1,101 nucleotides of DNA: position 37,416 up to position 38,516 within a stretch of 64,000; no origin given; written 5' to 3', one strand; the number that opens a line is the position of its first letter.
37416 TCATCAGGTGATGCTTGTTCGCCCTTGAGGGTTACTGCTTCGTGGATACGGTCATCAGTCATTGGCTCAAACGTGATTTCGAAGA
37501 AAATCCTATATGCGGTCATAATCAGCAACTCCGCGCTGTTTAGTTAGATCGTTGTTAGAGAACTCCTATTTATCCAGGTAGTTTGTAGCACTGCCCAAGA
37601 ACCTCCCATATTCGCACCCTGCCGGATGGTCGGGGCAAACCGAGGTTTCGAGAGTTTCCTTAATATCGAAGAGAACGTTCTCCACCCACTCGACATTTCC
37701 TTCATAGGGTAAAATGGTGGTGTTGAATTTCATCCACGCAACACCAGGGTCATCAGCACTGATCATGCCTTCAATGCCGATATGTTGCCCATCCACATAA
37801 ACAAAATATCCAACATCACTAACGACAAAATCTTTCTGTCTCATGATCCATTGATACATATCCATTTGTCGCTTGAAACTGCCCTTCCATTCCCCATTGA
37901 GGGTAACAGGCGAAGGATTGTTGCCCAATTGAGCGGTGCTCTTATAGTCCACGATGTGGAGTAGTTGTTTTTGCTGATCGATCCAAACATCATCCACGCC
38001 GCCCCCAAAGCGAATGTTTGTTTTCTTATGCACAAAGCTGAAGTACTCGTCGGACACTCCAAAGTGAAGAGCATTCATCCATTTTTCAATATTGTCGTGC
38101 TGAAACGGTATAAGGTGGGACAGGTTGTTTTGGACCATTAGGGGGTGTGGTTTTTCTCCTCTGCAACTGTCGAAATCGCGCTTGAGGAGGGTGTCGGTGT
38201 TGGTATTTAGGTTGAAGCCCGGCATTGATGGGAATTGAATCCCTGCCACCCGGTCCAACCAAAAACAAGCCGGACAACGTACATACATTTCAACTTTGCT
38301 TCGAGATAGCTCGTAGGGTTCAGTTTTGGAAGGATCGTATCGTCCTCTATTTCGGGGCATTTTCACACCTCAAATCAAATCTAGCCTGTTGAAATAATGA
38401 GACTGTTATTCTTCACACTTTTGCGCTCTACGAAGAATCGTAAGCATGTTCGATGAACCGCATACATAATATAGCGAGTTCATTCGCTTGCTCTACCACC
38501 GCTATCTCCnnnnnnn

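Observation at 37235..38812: Solo Cas4-like Fe-S PD-(D/E)XK nuclease sandwiched between duplicated genes for a very acidic 96-aa protein; a third copy lies 5 kb away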

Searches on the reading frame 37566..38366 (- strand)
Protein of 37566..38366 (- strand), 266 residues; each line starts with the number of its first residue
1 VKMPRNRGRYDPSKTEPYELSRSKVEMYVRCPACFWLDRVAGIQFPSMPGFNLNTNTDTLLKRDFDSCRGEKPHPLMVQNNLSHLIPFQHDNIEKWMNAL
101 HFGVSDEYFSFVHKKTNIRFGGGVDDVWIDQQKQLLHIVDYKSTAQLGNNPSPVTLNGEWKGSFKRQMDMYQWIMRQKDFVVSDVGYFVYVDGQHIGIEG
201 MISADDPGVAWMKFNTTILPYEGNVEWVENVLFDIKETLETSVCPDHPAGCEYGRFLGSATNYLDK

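Call 3: search_protein_families(library=pfam, proteins=[window:37566-38366:-], max_evalue=0.1)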
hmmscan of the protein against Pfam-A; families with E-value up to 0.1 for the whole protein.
window:37566-38366:- (266 aa): 1 family
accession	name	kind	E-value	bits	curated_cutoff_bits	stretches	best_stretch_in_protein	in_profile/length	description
PF12705.13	PDDEXK_1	-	3.5e-08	34.1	22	1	109-190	117-186/247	PD-(D/E)XK nuclease superfamily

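Call 6: search_protein_families(library=ncbifam, proteins=[window:37566-38366:-], max_evalue=0.1)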
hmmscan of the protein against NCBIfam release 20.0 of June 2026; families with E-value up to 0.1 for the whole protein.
window:37566-38366:- (266 aa): 1 family
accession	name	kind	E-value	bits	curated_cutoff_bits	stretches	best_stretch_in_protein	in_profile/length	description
TIGR00372.1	cas4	equivalog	0.062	13.1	65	0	22-44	3-25/180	CRISPR-associated protein Cas4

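Call 7: search_protein_families(library=padloc, proteins=[window:37566-38366:-], max_evalue=0.1)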
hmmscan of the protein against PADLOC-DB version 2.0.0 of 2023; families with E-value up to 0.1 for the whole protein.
window:37566-38366:- (266 aa): 3 families
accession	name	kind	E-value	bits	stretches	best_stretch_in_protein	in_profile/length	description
PDLC01447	Cas4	-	1.4e-05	23.7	1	20-247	5-142/161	"CAS-I,CAS-II,CAS-III,CAS-IV,CAS-V,CAS-VI; acquisition_associated"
PDLC01250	Cas4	-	0.0013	17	0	119-194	58-119/168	"CAS-I,CAS-II,CAS-III,CAS-IV,CAS-V,CAS-VI; acquisition_associated"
PDLC00943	Cas4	-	0.017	13.1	0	22-44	3-25/180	CRISPR-associated protein Cas4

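Call 8: search_protein_families(library=phrogs, proteins=[window:37566-38366:-], max_evalue=0.1)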
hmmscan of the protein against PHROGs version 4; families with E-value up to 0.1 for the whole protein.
window:37566-38366:- (266 aa): 4 families
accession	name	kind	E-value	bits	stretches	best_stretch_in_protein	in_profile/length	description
phrog_31195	-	unknown function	8.3e-10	39.6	1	19-256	5-220/232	-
phrog_10112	-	unknown function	0.02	16.2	1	108-134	19-44/81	-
phrog_1218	-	DNA, RNA and nucleotide metabolism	0.024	14.9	0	117-149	137-168/364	exonuclease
phrog_69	-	DNA, RNA and nucleotide metabolism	0.068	13.2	0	9-43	79-113/501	exonuclease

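Call 14: find_homologous_proteins(query=window:37566-38366:-, max_evalue=0.001)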
Query window:37566-38366:- (266 aa): 921 proteins with E <= 0.001 among 1021 candidates; the best 120 are listed.
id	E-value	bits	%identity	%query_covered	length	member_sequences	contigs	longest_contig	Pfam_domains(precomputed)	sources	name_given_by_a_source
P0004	2.1e-185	632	100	99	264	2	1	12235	PF12705.14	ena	-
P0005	3.8e-115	402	63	96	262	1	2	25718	PF12705.14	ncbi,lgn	ncbi:MAG: hypothetical protein ACR2PW_01220 [Gammaproteobacteria bacterium]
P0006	3.5e-113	395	62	98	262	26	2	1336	PF12705.14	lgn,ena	-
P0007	1.1e-111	390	62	98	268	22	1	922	PF12705.14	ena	-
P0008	1.3e-111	390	63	95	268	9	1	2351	PF12705.14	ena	-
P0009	1.2e-110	387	62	96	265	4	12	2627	PF12705.14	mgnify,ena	mgnify:CR=1 FL=1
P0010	1.3e-110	387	63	95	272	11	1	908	-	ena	-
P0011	2.5e-110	386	61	97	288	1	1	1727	PF12705.14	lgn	-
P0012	1.1e-108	381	61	96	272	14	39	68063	PF12705.14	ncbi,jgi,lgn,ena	ncbi:MAG: hypothetical protein ACO4BJ_00970 [Planctomycetota bacterium]|jgi:hypothetical protein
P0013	4.2e-108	379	61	96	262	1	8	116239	PF12705.14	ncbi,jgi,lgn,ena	-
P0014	2.0e-107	376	60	96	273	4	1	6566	-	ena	-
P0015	2.9e-107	376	61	96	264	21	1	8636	PF12705.14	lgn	-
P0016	3.5e-107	376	59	99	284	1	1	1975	PF12705.14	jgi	-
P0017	5.8e-107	375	58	98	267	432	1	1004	PF12705.14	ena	-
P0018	6.6e-107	375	58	96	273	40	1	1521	-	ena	-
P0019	6.9e-107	375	61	95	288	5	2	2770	PF12705.14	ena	-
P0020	7.3e-107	375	60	96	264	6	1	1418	PF12705.14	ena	-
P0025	8.8e-103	361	59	96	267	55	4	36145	PF12705.14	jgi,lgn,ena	-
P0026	1.4e-102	361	58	97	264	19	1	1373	PF12705.14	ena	-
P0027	2.7e-102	360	57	96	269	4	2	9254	PF12705.14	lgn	-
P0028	4.5e-101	356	54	97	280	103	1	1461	PF12705.14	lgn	-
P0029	9.6e-101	355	61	92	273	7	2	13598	PF12705.14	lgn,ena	-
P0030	1.3e-100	354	56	98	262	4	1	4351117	PF12705.14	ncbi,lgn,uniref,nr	ncbi:PD-(D/E)XK nuclease superfamily [Congregibacter litoralis KT71]|uniref:PD-(D/E)XK nuclease supe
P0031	1.4e-100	354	58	96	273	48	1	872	PF12705.14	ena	-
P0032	4.3e-100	352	60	95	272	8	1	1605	PF12705.14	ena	-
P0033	1.6e-99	351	56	97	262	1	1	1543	PF12705.14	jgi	jgi:hypothetical protein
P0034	1.6e-99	350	56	98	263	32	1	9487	PF12705.14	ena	-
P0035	2.5e-99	350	55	98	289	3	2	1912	PF12705.14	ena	-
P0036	2.7e-99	350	60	92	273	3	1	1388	PF12705.14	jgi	-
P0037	2.8e-99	350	54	96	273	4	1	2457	PF12705.14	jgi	jgi:hypothetical protein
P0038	3.2e-99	350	55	98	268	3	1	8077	PF12705.14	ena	-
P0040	9.3e-99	348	56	96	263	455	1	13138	PF12705.14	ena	-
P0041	1.3e-98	348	56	96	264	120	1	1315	PF12705.14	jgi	jgi:hypothetical protein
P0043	2.3e-98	347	54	96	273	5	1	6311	PF12705.14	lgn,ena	-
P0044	2.6e-98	347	57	97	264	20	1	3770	PF12705.14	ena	-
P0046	3.4e-98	346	56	97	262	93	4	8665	PF12705.14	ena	-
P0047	3.9e-98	346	57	98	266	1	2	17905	PF12705.14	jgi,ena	-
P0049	6.8e-98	345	56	96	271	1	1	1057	PF12705.14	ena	-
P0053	2.1e-97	344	57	99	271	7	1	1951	PF12705.14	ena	-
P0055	2.8e-97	343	54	96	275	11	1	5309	PF12705.14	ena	-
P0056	3.0e-97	343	56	95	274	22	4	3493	PF12705.14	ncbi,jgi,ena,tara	tara:strand:- start:19 stop:843 length:825 start_codon:yes stop_codon:yes gene_type:complete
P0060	5.9e-97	342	54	98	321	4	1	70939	PF12705.14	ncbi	-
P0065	1.7e-96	341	56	98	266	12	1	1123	PF12705.14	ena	-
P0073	9.9e-96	338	55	96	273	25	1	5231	PF12705.14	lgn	-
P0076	1.5e-95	337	56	96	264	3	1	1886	PF12705.14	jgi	-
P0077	1.8e-95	337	55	98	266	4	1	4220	PF12705.14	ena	-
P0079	2.2e-95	337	55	98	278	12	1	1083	PF12705.14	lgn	-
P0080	2.2e-95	337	55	98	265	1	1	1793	PF12705.14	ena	-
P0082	3.1e-95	336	54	98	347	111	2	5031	PF12705.14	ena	-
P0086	1.5e-94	334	51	100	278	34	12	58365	PF12705.14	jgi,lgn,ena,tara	jgi:hypothetical protein|tara:strand:- start:1480 stop:2316 length:837 start_codon:yes stop_codon:ye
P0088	1.7e-94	334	53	98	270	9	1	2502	PF12705.14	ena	-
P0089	1.9e-94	334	54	96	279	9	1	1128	PF12705.14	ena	-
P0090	3.4e-94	333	54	94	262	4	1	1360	PF12705.14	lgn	-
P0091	4.6e-94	333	55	96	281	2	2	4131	PF12705.14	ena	-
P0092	5.0e-94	332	52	98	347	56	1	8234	PF12705.14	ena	-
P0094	7.7e-94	332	55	98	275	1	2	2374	PF12705.14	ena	-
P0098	1.6e-93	331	53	98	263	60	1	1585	PF12705.14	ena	-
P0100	1.7e-93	331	51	98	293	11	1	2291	PF12705.14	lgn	-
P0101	1.8e-93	331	51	99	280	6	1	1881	PF12705.14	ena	-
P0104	4.6e-93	329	51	98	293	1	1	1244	PF12705.14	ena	-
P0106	8.7e-93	328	52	99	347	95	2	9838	PF12705.14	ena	-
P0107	1.2e-92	328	51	98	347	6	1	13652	PF12705.14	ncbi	-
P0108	2.3e-92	327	53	96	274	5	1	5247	PF12705.14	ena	-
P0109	2.5e-92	327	55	95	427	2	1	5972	PF12705.14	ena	-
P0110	2.6e-92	327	51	99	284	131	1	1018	PF12705.14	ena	-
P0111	6.2e-92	326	51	97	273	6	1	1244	PF12705.14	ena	-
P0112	7.0e-92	325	51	97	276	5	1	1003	PF12705.14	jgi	jgi:hypothetical protein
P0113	1.4e-91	324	52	98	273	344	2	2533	PF12705.14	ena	-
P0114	1.8e-91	324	53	98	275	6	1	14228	PF12705.14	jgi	jgi:hypothetical protein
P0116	4.5e-91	323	55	95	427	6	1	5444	PF12705.14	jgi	jgi:hypothetical protein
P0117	5.2e-91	323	51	98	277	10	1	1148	PF12705.14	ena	-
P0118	5.3e-91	323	55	96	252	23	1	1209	PF12705.14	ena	-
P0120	7.6e-91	322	54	93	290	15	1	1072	PF12705.14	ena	-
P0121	1.3e-90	321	54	95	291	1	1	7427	PF12705.14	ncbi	ncbi:MAG: PD-(D/E)XK nuclease family protein [Betaproteobacteria bacterium]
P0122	1.5e-90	321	51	96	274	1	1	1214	PF12705.14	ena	-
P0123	2.7e-90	320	51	96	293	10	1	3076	PF12705.14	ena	-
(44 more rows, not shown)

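Call 18: find_related_loci(query=A4, collection=genome_contigs, flank=6000)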
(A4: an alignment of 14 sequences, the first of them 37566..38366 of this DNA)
Query A4 (266 aa) in genome_contigs; peptide patterns used: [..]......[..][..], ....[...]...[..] (x = any residue, [..] = any of these).
174 stretches matched a pattern; 114 encode a relative of the query (tblastn E <= 1e-3); the best 80 are kept; 80 distinct loci.
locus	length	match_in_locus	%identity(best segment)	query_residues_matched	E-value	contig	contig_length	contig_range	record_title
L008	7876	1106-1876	63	3-258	1e-116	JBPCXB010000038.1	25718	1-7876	MAG: Gammaproteobacteria bacterium isolate MAG_seacave_119 S1Ck127_4560713, whole genome shotgun sequence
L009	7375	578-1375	59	2-264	3e-115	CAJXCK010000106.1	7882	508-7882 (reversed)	MAG TPA_asm: uncultured Gammaproteobacteria bacterium isolate ERR599092_bin.1_MetaBAT_v2.12.1_MAG genome assembly, conti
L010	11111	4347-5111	61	3-257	3e-112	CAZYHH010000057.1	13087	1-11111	MAG TPA_asm: uncultured Pseudomonadales bacterium isolate SRP077602_co4_662 genome assembly, contig: NODE_8587_length_13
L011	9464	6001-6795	61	3-257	4e-112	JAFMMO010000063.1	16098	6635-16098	MAG: Proteobacteria bacterium isolate DEBay_Sum29DG08_33 NODE_1512_length_16098_cov_5.85676, whole genome shotgun sequen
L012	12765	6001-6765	58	3-257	2e-108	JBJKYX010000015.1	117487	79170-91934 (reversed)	MAG: Candidatus Azotimanducaceae bacterium isolate LRMED-309 HTCC2089-LRMED-309-C180, whole genome shotgun sequence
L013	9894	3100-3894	59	3-264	1e-107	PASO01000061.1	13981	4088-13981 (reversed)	MAG: Gammaproteobacteria bacterium isolate SAT18 273565, whole genome shotgun sequence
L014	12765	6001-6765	58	3-257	2e-107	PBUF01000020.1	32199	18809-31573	MAG: Gammaproteobacteria bacterium isolate RS465 12407, whole genome shotgun sequence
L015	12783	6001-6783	57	3-264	3e-103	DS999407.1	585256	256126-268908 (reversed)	gamma proteobacterium NOR5-3 scf_1108854218887 genomic scaffold, whole genome shotgun sequence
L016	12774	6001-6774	59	3-257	3e-102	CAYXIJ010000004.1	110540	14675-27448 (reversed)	MAG TPA_asm: uncultured Gammaproteobacteria bacterium isolate SRP077602_co11_557 genome assembly, contig: NODE_71_length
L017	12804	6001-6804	54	3-260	7e-102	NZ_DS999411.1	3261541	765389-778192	Luminiphilus syltensis NOR5-1B scf_1109846220923, whole genome shotgun sequence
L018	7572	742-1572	52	1-266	6e-100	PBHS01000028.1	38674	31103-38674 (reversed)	MAG: Gammaproteobacteria bacterium isolate SP3023 63344, whole genome shotgun sequence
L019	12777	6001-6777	55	2-261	2e-99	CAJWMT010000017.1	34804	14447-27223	MAG TPA_asm: uncultured Cellvibrionales bacterium isolate ERR599050_bin.116_MetaBAT_v2.12.1_MAG genome assembly, contig:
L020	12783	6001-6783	55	5-262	8e-99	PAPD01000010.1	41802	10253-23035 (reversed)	MAG: Gammaproteobacteria bacterium isolate SP171 79507, whole genome shotgun sequence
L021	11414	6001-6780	54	1-261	4e-98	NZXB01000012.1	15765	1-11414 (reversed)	MAG: Porticoccaceae bacterium isolate NAT43 2729, whole genome shotgun sequence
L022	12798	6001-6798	53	3-264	3e-98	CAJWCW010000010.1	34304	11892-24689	MAG TPA_asm: uncultured Gammaproteobacteria bacterium isolate ERR598947_bin.81_MetaBAT_v2.12.1_MAG genome assembly, cont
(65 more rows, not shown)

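Call 22: search_solved_structures(query=A4, max_evalue=10, show_alignments=2)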
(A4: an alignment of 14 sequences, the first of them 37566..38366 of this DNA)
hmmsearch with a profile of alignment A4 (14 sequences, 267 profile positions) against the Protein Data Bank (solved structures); distinct sequences matched with E-value up to 10: 4.
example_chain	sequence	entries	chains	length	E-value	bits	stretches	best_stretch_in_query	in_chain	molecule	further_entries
5yj6_A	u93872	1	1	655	0.014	17.9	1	141-176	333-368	Dockerin type I repeat-containing protein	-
1l1y_A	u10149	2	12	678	0.018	17.6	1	141-175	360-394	cellobiohydrolase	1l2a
7kw6_A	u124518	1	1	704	0.21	14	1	141-177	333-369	Exoglucanase-2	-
4xwl_A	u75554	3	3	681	0.53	12.7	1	148-175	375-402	Exoglucanase S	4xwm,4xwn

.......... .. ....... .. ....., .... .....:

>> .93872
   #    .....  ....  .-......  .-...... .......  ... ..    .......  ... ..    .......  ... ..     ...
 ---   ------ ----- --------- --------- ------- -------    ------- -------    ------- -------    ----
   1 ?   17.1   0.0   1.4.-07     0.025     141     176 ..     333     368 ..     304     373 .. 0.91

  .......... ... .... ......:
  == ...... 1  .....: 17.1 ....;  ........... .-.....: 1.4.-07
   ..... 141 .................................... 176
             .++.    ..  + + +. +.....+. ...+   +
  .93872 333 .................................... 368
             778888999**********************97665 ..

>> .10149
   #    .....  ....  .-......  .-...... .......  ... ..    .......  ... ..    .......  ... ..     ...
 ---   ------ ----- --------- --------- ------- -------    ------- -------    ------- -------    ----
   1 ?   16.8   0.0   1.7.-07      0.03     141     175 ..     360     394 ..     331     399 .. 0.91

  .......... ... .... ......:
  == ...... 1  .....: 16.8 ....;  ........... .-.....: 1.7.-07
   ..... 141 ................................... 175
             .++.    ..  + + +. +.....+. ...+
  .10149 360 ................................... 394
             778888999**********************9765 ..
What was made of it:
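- Closest known: AddB/RecB nuclease domains, RecE/lambda-exonuclease-like enzymes, Exo5, Dna2. Different: No PDB relative is detectable by sequence (call 22).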

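Call 38: search_dna_similar(query=window:37566-38366:-, collection=phages, mode=protein, max_evalue=0.001, max_rows=25)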
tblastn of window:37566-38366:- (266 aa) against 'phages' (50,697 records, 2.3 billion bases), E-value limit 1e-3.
No match.
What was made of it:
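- Tried and rejected: Nuclease in phage genomes: none (call 38).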

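Call 59: predict_structure(alignment_id=A6)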
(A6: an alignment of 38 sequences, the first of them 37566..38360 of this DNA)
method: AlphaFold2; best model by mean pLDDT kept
length: 264 residues; sequences in the alignment: 38
mean_pLDDT: 92.6   pTM: 0.89
mean pLDDT of the five models: 92.6, 91.6, 91.0, 90.3, 90.0
residues with pLDDT >= 90: 204; 70-90: 54; 50-70: 6; < 50: 0
segments of 3 or more residues with pLDDT < 50: none
pLDDT, mean of each block of 10 residues (from residue 1): 88 96 97 97 74 83 97 98 98 94 96 98 97 97 78 86 97 98 95 80 90 93 98 98 94 92 92
secondary structure, 60 per line:
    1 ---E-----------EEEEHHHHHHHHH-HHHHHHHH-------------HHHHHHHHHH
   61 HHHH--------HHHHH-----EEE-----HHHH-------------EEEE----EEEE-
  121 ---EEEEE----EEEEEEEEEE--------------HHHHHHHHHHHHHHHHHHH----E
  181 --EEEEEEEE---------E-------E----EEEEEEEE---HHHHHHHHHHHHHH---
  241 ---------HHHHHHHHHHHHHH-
elements in order: E16-19 H20-28 H30-37 H51-64 H73-77 E83-85 H91-94 E108-111 E116-119 E124-128 E133-142 H157-175 E183-190 E213-220 H224-237 H250-263
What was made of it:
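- The AF2 model has pLDDT 92.6 (call 59).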

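Call 62: fold_search(model_id=the predicted structure, library=pdb)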
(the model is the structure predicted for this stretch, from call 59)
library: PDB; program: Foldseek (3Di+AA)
matches with E <= 10: 417; with E <= 0.001: 0
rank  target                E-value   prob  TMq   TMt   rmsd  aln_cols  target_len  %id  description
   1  8d3l_J                1.2e-03  1.00  0.42  0.49   6.6       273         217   12  Type I-C Cas4-Cas1-Cas2 complex bound to a PAM/PAM prespacer (released 2022-11-02)
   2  9kqh_A                1.3e-03  0.99  0.36  0.16   6.7       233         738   11  Crystal structure of Finegoldia magna DinG in complex with ssDNA and ADPNP (released 2025-12-03)
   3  8d3l_I                2.5e-03  0.99  0.42  0.48   6.6       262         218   13  Type I-C Cas4-Cas1-Cas2 complex bound to a PAM/PAM prespacer (released 2022-11-02)
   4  3u44_B                3.2e-03  0.93  0.36  0.10  13.1       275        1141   14  Crystal structure of AddAB-DNA complex (released 2012-03-21)
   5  3h4r                  3.8e-03  0.98  0.41  0.48   9.6       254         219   14  Crystal structure of E. coli RecE exonuclease (released 2009-05-26)
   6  3k93                  5.2e-03  0.91  0.34  0.39   8.6       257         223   14  Crystal structure of phage related exonuclease (YP_719632.1) from HAEMOPHILUS SOMNUS 129PT at 2.15 A resolution (released 2009-11-03)
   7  5mbv_B                1.0e-02  0.57  0.32  0.09  15.2       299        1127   12  Cryo-EM structure of Lambda Phage protein GamS bound to RecBCD. (released 2017-01-11)
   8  3sz4                  1.1e-02  0.84  0.33  0.41   9.2       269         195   12  Crystal Structure of LHK-Exo in complex with dAMP (released 2012-02-15)
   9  3u4q_B                1.2e-02  0.72  0.37  0.11  16.2       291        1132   14  Structure of AddAB-DNA complex at 2.8 angstroms (released 2012-03-21)
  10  4cei_B                1.8e-02  0.54  0.33  0.10  15.1       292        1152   13  Crystal structure of ADPNP-bound AddAB with a forked DNA substrate (released 2014-03-12)
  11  1kc6_D                2.0e-02  0.44  0.18  0.19  14.0       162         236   12  HincII Bound to Cognate DNA (released 2001-12-07)
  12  3syy                  2.5e-02  0.87  0.35  0.45   9.2       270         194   12  Crystal Structure of an alkaline exonuclease (LHK-Exo) from Laribacter hongkongensis (released 2012-02-15)
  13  4cej_B                2.7e-02  0.60  0.36  0.10  15.1       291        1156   14  Crystal structure of AddAB-DNA-ADPNP complex at 3 Angstrom resolution (released 2014-03-12)
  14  6sjb_B                3.2e-02  0.30  0.30  0.09  15.8       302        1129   12  Cryo-EM structure of the RecBCD Chi recognised complex (released 2020-01-01)
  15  3ebc_B                3.7e-02  0.44  0.30  0.31  10.1       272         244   11  Structure of N141A HincII with Cognate DNA (released 2008-12-23)
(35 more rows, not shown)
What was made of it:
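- On PD-(D/E)XK nuclease superfamily (PF12705 PDDEXK_1): The AF2 model has pLDDT 92.6, and its top fold matches are all PD-(D/E)XK nucleases (calls 59, 62).
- Closest known: Solo-Cas4 / PF12705 PD-. Same: The best structural match is Cas4 (call 62).
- Closest known: AddB/RecB nuclease domains, RecE/lambda-exonuclease-like enzymes, Exo5, Dna2. Same: These enzymes appear among the Foldseek matches (call 62).
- The best PDB matches are Cas4 I-C, AddB, RecE, Exo5 and Dna2, at E >= 1.2e-3 and TM 0.3-0.5 (call 62).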

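Call 93: find_related_loci(query=A4, collection=viral_contigs, flank=5000)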
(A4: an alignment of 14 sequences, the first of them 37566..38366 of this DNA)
Query A4 (266 aa) in viral_contigs; peptide patterns used: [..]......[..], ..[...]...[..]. (x = any residue, [..] = any of these).
49 stretches matched a pattern; 5 encode a relative of the query (tblastn E <= 1e-3); 5 distinct loci.
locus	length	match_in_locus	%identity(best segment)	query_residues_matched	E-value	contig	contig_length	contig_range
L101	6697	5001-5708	43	5-260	3e-60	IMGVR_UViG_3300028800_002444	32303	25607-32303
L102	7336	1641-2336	38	5-256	3e-51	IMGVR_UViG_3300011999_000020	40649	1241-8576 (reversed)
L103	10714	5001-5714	36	5-260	9e-51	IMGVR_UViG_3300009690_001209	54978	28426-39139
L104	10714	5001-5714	36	5-260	9e-51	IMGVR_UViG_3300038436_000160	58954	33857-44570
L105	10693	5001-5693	36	5-253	3e-49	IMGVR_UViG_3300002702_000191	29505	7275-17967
